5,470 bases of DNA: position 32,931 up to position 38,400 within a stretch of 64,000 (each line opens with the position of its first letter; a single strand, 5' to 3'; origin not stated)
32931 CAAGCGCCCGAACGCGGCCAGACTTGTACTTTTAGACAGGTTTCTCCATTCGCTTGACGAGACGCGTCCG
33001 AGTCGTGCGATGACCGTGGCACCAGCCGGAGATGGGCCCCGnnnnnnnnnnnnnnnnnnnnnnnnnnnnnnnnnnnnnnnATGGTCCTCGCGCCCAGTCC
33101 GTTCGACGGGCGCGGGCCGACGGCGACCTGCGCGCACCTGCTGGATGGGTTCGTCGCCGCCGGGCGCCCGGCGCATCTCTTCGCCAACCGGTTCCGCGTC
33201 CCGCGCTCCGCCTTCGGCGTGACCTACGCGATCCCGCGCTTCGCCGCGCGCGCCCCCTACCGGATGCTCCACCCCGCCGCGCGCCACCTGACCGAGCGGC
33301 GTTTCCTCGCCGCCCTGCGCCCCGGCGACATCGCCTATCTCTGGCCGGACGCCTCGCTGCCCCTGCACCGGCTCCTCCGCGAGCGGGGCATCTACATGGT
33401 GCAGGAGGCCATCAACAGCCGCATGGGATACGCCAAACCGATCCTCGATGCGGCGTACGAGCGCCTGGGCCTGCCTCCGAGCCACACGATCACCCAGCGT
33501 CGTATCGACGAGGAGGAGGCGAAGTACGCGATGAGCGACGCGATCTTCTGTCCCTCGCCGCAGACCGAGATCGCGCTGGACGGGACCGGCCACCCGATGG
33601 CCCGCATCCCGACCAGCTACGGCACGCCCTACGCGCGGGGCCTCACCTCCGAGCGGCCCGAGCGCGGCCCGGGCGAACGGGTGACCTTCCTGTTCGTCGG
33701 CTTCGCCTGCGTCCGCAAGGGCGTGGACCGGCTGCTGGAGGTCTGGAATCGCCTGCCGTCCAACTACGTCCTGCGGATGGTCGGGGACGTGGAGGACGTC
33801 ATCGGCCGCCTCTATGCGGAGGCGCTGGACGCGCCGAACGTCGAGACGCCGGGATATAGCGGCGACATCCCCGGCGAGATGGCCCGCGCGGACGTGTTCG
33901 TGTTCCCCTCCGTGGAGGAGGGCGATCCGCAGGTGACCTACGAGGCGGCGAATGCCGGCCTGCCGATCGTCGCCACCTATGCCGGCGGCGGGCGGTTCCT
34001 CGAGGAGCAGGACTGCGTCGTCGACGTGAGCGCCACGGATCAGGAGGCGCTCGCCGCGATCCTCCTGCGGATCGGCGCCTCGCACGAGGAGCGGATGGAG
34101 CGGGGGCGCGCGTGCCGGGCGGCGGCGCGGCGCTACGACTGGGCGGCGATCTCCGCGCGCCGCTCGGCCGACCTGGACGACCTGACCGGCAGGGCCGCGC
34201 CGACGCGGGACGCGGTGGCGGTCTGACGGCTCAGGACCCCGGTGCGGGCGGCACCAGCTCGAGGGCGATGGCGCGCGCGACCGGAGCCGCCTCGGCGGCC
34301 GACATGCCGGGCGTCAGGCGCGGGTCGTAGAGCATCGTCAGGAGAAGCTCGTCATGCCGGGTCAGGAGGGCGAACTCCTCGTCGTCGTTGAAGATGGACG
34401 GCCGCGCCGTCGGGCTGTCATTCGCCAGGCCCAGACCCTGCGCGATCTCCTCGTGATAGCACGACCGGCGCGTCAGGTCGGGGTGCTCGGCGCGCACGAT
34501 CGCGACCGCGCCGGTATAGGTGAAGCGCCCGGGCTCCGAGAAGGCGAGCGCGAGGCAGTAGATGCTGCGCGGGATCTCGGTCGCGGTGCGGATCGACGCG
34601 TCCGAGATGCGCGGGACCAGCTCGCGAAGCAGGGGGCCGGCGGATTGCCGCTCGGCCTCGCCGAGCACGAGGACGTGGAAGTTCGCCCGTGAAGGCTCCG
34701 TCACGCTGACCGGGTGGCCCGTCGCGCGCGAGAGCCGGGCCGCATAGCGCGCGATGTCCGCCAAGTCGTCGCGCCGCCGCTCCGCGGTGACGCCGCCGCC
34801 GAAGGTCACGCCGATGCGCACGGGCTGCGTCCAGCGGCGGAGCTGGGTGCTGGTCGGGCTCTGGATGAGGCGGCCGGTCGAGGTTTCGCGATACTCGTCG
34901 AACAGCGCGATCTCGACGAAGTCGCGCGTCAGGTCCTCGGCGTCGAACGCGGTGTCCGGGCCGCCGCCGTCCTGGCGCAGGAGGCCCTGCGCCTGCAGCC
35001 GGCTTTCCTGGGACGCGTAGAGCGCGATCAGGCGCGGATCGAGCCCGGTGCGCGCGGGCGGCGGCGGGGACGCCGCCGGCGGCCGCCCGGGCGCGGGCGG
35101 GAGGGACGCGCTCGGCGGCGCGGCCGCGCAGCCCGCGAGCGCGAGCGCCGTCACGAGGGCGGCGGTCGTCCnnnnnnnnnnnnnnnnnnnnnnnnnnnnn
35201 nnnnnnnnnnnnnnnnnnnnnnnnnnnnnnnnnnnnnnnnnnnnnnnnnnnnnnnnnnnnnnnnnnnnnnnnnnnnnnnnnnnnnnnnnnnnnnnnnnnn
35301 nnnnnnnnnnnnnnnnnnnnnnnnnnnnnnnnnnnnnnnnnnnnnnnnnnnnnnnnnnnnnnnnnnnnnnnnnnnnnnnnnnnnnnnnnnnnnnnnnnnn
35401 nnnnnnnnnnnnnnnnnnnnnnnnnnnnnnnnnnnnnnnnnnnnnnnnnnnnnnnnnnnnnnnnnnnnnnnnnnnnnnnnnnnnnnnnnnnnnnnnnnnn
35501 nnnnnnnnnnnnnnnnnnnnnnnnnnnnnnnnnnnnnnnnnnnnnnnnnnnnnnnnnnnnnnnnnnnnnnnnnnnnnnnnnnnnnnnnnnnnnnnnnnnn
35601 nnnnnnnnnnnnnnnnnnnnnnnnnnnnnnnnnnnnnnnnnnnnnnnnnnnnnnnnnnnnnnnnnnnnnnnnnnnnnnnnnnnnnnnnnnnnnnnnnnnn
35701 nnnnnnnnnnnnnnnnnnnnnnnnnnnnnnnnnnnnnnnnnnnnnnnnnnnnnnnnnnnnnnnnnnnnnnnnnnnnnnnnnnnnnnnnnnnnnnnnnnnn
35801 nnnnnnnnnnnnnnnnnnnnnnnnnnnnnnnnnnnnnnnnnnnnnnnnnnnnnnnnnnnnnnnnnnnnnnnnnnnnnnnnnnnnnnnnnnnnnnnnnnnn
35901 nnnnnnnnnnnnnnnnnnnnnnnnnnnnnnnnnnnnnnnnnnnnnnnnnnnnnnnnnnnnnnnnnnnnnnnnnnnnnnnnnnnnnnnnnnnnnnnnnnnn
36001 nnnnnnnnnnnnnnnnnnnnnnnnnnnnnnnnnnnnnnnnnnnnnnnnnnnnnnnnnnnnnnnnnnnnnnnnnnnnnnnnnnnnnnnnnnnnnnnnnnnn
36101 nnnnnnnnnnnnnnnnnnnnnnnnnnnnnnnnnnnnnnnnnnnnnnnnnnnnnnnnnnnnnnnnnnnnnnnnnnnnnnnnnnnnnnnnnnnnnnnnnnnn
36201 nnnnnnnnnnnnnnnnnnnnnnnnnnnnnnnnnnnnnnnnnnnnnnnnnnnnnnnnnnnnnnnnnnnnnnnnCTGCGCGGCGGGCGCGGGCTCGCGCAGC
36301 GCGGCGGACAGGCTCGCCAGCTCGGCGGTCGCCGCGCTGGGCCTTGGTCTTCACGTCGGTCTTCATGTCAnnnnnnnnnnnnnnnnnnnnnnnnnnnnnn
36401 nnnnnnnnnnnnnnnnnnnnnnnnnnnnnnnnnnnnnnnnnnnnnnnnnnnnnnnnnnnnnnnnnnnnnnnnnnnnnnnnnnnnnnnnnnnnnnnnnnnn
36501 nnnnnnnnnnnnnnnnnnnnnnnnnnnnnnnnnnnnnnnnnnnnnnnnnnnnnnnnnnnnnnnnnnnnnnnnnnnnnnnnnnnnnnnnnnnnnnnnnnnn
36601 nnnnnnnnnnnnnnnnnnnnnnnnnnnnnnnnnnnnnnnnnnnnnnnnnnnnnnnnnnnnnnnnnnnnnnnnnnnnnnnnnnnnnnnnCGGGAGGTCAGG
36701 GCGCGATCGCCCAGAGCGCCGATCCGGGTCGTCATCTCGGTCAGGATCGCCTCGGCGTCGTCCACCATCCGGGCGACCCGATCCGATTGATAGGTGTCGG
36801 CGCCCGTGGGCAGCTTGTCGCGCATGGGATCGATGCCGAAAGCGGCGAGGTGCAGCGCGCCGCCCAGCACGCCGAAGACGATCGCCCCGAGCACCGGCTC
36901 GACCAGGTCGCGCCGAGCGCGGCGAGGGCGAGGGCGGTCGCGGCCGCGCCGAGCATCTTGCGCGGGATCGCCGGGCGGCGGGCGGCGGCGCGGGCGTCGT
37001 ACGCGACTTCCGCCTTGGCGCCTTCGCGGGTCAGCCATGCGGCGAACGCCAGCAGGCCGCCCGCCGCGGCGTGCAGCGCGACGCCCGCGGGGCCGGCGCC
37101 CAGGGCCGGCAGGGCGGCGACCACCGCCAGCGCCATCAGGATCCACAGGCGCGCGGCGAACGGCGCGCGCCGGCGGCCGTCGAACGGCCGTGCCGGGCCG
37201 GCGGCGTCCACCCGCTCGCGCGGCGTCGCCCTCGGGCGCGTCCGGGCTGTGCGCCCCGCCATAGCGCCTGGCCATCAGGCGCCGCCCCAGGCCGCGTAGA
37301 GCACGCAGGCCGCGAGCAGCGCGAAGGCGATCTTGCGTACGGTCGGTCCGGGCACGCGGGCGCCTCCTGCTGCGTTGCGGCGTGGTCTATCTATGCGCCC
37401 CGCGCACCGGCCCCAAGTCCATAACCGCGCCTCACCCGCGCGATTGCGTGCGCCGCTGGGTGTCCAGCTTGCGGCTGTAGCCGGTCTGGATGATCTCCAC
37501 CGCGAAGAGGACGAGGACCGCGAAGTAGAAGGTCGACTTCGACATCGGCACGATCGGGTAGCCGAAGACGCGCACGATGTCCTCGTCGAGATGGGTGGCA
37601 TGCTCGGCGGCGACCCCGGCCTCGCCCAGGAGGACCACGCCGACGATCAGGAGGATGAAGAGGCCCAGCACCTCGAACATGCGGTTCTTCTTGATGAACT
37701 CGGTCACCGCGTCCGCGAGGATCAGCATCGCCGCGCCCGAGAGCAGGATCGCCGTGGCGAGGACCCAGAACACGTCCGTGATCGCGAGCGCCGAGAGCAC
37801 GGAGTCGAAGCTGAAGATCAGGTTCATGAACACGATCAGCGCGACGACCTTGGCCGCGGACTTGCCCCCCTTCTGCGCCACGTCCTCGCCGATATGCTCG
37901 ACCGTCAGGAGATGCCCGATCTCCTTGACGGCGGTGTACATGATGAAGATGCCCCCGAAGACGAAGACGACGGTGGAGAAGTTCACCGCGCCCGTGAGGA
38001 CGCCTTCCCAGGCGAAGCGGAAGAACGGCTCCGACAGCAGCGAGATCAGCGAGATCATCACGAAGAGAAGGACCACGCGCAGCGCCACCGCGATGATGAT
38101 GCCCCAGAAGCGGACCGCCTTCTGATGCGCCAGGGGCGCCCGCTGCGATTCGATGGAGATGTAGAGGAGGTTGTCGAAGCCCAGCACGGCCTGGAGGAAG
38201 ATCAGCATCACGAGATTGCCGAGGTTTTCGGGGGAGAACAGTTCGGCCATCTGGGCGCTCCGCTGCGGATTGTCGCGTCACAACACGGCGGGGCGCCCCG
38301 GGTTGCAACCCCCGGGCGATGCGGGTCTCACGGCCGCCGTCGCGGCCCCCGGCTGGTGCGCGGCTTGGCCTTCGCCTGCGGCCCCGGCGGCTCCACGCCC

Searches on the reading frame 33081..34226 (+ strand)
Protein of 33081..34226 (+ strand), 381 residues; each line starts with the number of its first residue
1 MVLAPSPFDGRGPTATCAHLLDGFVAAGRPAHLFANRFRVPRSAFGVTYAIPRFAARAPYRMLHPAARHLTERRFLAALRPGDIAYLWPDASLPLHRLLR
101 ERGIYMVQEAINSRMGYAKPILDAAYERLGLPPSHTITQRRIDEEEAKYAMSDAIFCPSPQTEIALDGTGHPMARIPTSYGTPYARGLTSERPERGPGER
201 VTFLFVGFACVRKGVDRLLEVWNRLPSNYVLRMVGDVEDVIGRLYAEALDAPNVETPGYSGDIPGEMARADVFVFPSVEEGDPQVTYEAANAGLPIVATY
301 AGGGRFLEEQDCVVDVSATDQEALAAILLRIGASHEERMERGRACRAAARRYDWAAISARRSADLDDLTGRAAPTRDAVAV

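Call 56: search_protein_families(library=ncbifam, proteins=[window:33081-34226:+], max_evalue=0.00001)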
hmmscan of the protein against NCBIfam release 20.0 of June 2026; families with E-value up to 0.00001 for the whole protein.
window:33081-34226:+ (381 aa): 6 families
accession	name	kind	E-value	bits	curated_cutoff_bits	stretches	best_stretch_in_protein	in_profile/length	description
TIGR03088.1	stp2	hypoth_equivalog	4.3e-12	45.8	409.05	1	253-354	256-359/374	TIGR03088 family PEP-CTERM/XrtA system glycosyltransferase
TIGR04047.1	MSMEG_0565_glyc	hypoth_equivalog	1.3e-09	37.7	259.85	1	261-361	268-366/373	MSMEG_0565 family glycosyltransferase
NF053787.1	GlcN_PG_synth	equivalog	1.2e-08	34.3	480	1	203-359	200-350/361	N-acetylglucosaminyl phosphatidylglycerol synthase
NF047684.1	TeichurnBiosyTuaC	equivalog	3.1e-07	29.6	550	1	197-305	216-325/391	teichuronic acid biosynthesis protein TuaC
TIGR04348.1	TIGR04348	equivalog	9.3e-07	28.2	300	1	266-350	209-293/310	selenoneine biosynthesis selenosugar synthase SenB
NF041876.1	EPS_EpsE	equivalog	1.6e-06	27.7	400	1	265-351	291-378/389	exopolysaccharide biosynthesis GT4 family glycosyltransferase EpsE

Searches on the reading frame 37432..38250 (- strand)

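Call 57: search_protein_families(library=ncbifam, proteins=[window:37432-38250:-], max_evalue=0.00001)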
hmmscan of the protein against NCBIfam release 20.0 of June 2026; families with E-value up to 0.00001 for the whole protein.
window:37432-38250:- (272 aa): 2 families
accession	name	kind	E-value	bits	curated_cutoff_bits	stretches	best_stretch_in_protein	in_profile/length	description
TIGR03716.1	R_switched_YkoY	subfamily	1.5e-13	50.9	138.5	1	77-228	46-195/220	integral membrane protein, YkoY family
TIGR03717.1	R_switched_YjbE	subfamily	3.6e-10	39.9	134.8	1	13-208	2-173/176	YjbE family putative metal transport protein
